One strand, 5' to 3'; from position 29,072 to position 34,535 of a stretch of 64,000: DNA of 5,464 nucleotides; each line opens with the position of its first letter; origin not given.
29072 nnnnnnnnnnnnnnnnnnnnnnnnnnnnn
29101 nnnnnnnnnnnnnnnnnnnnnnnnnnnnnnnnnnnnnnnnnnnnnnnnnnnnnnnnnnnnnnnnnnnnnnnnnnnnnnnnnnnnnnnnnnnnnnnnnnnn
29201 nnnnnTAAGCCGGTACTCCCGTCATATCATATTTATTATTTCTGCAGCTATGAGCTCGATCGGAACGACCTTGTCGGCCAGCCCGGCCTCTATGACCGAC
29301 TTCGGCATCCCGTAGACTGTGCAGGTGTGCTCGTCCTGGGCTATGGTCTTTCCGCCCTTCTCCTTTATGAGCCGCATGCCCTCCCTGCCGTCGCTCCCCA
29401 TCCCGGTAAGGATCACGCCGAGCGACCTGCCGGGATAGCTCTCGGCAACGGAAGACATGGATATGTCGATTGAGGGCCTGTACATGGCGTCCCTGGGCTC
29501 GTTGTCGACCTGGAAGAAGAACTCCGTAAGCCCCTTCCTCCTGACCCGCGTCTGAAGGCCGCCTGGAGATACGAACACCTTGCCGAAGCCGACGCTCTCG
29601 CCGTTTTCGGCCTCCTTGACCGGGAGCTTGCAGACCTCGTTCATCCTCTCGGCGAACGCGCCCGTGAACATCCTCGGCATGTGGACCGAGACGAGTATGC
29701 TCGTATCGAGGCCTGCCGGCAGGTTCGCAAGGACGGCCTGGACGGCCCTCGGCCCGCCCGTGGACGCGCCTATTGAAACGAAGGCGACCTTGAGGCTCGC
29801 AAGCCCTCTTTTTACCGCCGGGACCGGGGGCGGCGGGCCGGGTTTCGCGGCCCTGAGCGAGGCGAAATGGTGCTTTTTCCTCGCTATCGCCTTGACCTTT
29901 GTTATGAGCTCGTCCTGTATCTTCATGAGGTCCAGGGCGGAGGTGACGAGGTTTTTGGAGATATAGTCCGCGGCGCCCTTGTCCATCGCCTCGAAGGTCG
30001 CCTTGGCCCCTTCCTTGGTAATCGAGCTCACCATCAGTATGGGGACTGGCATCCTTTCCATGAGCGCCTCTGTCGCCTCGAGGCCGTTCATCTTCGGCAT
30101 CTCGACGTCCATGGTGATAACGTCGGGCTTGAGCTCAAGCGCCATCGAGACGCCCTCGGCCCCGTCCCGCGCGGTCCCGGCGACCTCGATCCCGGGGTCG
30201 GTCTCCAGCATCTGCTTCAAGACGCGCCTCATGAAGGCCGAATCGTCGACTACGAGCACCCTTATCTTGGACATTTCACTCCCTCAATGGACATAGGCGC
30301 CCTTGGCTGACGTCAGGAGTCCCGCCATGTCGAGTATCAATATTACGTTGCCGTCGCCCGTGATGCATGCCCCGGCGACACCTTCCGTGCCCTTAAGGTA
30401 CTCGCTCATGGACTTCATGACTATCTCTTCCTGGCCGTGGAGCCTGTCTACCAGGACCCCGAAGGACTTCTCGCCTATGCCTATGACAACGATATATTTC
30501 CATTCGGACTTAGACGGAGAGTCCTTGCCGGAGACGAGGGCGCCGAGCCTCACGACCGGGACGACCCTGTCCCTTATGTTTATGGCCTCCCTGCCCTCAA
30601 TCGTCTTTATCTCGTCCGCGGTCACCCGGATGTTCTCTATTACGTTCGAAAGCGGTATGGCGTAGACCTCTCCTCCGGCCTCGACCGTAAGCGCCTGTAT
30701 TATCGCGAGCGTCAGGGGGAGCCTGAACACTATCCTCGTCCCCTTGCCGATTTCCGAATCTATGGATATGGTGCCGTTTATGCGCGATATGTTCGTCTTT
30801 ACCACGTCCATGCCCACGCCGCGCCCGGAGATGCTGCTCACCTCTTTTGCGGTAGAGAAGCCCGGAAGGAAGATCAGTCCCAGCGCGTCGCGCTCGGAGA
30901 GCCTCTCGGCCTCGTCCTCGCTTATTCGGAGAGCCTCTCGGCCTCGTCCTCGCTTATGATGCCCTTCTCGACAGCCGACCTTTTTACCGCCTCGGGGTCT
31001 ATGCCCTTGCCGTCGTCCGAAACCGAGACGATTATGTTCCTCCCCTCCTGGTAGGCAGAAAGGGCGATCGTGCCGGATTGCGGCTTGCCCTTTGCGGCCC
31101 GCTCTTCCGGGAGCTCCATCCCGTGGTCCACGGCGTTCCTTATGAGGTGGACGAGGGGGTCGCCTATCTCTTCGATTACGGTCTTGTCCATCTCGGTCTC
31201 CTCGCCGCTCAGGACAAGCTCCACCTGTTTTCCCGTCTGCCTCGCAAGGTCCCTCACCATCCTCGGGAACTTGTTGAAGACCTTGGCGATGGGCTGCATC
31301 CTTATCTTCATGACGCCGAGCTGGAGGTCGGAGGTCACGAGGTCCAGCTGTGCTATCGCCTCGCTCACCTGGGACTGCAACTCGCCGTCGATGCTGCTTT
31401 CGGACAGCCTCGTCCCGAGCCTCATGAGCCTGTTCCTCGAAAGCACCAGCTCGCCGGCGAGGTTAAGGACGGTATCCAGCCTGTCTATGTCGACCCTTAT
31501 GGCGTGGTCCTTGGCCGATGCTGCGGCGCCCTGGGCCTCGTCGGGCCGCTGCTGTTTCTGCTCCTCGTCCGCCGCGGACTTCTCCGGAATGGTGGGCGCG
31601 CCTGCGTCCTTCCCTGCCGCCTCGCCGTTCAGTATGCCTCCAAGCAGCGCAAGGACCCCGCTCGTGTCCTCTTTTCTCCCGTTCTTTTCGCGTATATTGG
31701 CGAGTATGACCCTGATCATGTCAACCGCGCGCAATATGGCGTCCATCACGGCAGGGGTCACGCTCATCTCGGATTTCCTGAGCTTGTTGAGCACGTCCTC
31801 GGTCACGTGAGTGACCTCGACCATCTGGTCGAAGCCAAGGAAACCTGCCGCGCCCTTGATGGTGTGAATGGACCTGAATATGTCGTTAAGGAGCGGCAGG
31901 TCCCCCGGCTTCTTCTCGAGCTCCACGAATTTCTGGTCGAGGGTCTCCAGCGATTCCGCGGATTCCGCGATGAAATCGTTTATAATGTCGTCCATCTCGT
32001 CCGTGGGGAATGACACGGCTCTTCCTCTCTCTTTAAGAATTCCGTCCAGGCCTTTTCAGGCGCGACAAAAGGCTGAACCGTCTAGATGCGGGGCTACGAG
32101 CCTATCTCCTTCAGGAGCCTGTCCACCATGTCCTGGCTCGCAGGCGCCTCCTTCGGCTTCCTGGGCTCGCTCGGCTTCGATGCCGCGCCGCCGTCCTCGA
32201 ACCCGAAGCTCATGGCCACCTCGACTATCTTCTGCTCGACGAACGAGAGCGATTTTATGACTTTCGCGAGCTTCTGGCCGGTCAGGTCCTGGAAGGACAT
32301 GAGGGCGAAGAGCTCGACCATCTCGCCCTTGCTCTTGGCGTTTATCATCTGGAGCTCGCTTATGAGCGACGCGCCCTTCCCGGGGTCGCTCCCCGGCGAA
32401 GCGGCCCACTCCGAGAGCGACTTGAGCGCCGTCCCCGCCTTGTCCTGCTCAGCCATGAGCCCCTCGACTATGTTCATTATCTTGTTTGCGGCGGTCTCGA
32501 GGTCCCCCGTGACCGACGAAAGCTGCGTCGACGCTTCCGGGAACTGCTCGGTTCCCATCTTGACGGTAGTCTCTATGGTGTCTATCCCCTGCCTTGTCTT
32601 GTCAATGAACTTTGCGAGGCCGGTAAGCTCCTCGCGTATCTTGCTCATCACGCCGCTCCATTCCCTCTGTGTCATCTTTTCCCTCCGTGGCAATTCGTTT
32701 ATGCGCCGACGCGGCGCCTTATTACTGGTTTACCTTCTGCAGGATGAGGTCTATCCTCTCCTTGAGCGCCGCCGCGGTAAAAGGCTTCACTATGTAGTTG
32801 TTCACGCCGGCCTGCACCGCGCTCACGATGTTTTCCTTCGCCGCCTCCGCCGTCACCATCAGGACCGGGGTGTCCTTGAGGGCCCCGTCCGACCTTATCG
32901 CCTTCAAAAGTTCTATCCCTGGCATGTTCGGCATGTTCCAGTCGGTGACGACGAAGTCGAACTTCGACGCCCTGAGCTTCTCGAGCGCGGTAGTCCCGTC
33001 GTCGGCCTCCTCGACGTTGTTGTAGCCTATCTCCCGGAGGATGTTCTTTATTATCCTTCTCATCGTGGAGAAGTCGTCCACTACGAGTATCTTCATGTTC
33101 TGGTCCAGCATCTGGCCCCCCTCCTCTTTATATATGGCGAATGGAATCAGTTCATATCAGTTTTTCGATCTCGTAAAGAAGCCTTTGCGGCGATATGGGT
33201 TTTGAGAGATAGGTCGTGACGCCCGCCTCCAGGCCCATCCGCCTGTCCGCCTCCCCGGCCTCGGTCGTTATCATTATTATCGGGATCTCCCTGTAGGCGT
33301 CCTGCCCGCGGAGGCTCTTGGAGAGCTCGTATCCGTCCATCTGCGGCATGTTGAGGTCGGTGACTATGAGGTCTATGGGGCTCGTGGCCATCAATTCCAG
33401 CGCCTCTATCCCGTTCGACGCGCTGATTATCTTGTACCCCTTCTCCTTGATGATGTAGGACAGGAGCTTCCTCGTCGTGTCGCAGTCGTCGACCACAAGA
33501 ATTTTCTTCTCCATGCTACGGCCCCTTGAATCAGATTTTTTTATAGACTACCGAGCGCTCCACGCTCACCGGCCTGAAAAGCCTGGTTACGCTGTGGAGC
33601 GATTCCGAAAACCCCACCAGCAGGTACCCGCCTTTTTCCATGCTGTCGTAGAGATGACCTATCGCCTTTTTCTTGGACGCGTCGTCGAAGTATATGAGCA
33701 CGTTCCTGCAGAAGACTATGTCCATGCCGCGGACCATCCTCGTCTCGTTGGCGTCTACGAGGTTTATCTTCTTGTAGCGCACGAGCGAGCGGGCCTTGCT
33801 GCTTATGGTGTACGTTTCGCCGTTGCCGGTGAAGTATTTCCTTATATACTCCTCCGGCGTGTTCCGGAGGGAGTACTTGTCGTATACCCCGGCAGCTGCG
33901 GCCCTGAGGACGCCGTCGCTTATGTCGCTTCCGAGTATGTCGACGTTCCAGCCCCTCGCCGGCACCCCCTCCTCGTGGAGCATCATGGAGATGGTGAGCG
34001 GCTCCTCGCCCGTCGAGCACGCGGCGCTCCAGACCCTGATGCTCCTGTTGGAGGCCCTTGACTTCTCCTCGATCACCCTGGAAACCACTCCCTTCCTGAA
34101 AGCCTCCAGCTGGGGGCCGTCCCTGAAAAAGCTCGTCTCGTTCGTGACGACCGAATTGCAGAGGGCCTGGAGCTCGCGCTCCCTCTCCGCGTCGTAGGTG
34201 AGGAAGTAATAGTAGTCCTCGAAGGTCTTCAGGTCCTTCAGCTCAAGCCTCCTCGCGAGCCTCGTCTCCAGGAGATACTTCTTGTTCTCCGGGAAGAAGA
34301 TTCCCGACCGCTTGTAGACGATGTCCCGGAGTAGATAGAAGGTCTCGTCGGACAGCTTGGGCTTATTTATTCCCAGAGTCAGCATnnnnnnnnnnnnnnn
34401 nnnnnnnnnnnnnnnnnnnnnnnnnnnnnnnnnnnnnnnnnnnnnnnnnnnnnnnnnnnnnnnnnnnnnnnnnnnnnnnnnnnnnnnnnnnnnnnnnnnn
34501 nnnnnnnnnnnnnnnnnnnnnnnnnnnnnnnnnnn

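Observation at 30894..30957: The only cheA is split by a perfect 32-bp tandem duplication inside the ATP-binding domain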

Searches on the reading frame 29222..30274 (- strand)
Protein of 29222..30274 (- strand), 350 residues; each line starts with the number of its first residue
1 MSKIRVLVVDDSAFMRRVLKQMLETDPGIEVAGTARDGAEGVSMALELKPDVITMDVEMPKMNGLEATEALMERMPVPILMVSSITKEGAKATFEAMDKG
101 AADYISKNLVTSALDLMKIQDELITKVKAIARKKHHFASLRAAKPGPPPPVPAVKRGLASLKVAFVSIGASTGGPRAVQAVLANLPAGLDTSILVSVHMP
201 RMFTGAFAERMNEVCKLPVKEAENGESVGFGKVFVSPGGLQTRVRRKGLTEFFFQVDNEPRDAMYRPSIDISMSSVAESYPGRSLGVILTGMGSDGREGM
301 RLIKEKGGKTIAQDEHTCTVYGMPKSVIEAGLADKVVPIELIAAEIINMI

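Call 6: search_protein_families(library=pfam, proteins=[window:29222-30274:-])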
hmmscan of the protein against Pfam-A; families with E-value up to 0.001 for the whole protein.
window:29222-30274:- (350 aa): 2 families
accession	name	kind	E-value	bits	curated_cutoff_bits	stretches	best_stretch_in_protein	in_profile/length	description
PF01339.22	CheB_methylest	-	8.7e-61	205.1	24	1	166-346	1-174/174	CheB methylesterase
PF00072.30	Response_reg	-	3e-23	82.5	30.2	1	6-113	1-105/111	Response regulator receiver domain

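Call 12: find_encoding_contigs(protein=window:29222-30274:-, flank=10000, max_places=10)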
Protein window:29222-30274:- (350 aa): 6 contigs read that carry it; 5 places shown.
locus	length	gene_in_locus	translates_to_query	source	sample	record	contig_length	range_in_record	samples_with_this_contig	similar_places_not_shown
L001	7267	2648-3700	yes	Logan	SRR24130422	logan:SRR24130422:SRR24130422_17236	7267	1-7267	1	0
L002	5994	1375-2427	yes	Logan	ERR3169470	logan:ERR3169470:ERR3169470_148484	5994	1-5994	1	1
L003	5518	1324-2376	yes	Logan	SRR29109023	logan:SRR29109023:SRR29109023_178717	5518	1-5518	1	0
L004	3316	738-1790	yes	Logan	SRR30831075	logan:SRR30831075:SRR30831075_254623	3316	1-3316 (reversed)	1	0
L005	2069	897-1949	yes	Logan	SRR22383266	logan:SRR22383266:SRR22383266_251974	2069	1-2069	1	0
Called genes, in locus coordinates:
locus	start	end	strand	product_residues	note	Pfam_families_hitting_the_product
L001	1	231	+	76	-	?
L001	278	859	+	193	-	PF04344:CheZ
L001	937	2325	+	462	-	PF01627:Hpt, PF02895:H-kinase_dim, PF02518:HATPase_c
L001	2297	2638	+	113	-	PF01584:CheW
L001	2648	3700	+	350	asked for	PF00072:Response_reg, PF01339:CheB_methylest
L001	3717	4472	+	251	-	PF20560:MotA_N, PF01618:MotA_ExbB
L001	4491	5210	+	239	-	PF13677:MotB_plug, PF00691:OmpA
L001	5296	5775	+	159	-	PF01584:CheW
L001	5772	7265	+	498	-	?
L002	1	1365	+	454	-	?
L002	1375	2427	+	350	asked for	PF00072:Response_reg, PF01339:CheB_methylest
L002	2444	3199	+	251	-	PF20560:MotA_N, PF01618:MotA_ExbB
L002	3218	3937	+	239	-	PF13677:MotB_plug, PF00691:OmpA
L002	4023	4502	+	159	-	PF01584:CheW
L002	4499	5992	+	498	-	?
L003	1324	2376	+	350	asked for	PF00072:Response_reg, PF01339:CheB_methylest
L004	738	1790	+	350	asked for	PF00072:Response_reg, PF01339:CheB_methylest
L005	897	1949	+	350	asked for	PF00072:Response_reg, PF01339:CheB_methylest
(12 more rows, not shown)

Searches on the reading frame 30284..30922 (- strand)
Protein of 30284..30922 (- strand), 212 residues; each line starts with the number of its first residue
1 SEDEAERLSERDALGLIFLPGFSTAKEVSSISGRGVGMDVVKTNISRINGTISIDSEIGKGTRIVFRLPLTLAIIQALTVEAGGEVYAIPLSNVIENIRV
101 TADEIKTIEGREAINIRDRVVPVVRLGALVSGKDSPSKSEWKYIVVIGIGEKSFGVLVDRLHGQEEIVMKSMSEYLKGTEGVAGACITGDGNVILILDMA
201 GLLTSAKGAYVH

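Call 34: find_encoding_contigs(protein=window:30284-30922:-, flank=10000, max_places=10)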
Protein window:30284-30922:- (212 aa): 1 contig read that carries it; 1 place shown.
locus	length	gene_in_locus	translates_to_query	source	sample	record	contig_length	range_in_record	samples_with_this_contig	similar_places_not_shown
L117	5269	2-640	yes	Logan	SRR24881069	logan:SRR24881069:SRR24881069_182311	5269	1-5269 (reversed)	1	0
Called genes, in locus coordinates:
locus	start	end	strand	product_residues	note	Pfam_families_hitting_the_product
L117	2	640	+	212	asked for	?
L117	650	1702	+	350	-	PF00072:Response_reg, PF01339:CheB_methylest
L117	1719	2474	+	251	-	PF20560:MotA_N, PF01618:MotA_ExbB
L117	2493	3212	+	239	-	PF13677:MotB_plug, PF00691:OmpA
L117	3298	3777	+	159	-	PF01584:CheW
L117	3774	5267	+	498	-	?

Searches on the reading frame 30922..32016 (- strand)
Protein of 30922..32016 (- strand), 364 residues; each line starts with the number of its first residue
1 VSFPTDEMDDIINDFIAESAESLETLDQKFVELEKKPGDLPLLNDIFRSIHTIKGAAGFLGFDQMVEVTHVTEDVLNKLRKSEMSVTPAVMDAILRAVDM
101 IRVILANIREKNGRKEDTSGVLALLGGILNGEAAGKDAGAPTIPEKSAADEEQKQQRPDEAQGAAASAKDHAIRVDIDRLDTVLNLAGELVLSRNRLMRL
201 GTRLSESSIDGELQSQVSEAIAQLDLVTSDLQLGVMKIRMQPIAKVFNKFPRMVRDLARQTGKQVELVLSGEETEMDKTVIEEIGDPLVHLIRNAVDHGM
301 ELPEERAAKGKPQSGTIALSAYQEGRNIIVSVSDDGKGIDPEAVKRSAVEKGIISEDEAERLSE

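Call 10: find_encoding_contigs(protein=window:30922-32016:-, flank=10000, max_places=10)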
Protein window:30922-32016:- (364 aa): no gene with exactly this product is on record in the collection.

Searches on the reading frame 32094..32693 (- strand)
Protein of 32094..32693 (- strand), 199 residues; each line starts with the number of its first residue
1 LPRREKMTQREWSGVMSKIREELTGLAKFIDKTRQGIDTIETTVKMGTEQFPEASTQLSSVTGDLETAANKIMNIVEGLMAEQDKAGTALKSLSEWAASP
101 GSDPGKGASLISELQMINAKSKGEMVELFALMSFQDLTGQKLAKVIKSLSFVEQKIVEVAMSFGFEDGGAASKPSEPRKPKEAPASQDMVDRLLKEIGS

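Call 6: search_protein_families(library=pfam, proteins=[window:32094-32693:-])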
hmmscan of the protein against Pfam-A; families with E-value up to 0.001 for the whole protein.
window:32094-32693:- (199 aa): 1 family
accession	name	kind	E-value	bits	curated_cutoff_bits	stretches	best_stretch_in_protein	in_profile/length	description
PF04344.18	CheZ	-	2.1e-13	51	30.7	1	41-198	24-202/203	Chemotaxis phosphatase, CheZ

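Call 13: find_encoding_contigs(protein=window:32094-32693:-, flank=10000, max_places=10)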
Protein window:32094-32693:- (199 aa): no gene with exactly this product is on record in the collection.

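Call 30: find_encoding_contigs(protein=window:32094-32675:-, flank=10000, max_places=10)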
Protein window:32094-32675:- (193 aa): 12 contigs read that carry it; 10 places shown.
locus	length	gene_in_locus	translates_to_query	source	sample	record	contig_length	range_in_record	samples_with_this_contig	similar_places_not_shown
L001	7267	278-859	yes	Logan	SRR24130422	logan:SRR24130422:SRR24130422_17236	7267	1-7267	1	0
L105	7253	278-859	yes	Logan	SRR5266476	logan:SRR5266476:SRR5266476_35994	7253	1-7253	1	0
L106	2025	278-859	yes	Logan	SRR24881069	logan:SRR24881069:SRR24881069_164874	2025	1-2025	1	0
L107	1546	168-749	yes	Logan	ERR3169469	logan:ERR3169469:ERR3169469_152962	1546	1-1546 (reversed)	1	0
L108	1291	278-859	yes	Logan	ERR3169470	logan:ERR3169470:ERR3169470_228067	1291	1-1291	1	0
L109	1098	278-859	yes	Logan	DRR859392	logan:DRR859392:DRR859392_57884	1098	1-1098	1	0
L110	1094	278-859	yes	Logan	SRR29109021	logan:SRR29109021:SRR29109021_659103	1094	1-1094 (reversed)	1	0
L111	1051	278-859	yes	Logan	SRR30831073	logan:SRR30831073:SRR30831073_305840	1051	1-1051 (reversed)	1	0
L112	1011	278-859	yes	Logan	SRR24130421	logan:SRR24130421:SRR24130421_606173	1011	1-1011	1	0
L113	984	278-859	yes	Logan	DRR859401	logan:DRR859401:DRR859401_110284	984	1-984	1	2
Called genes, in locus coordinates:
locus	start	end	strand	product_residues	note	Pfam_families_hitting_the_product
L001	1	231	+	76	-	?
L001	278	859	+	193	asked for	PF04344:CheZ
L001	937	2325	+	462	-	PF01627:Hpt, PF02895:H-kinase_dim, PF02518:HATPase_c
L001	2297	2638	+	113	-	PF01584:CheW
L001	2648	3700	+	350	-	PF00072:Response_reg, PF01339:CheB_methylest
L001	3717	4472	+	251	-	PF20560:MotA_N, PF01618:MotA_ExbB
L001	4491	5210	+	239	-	PF13677:MotB_plug, PF00691:OmpA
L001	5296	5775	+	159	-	PF01584:CheW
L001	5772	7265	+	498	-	?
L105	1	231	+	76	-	?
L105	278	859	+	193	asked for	PF04344:CheZ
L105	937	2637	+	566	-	PF01627:Hpt, PF02895:H-kinase_dim, PF02518:HATPase_c, PF01584:CheW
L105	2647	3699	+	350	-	PF00072:Response_reg, PF01339:CheB_methylest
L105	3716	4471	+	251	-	PF20560:MotA_N, PF01618:MotA_ExbB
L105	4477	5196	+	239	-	PF13677:MotB_plug, PF00691:OmpA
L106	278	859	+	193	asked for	PF04344:CheZ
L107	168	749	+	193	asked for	PF04344:CheZ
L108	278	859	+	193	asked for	PF04344:CheZ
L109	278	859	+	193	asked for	PF04344:CheZ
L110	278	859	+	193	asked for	PF04344:CheZ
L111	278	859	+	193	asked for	PF04344:CheZ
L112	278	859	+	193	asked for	PF04344:CheZ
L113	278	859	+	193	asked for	PF04344:CheZ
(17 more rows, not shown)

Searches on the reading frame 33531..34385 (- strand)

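Call 6: search_protein_families(library=pfam, proteins=[window:33531-34385:-])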
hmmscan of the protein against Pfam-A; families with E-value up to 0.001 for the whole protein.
window:33531-34385:- (284 aa): 2 families
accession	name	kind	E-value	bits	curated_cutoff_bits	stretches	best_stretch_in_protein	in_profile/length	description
PF01739.24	CheR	-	2.3e-55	187.5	27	1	82-276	1-192/195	CheR methyltransferase, SAM binding domain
PF03705.20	CheR_N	-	1.3e-13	50.8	27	1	16-65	3-52/53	CheR methyltransferase, all-alpha domain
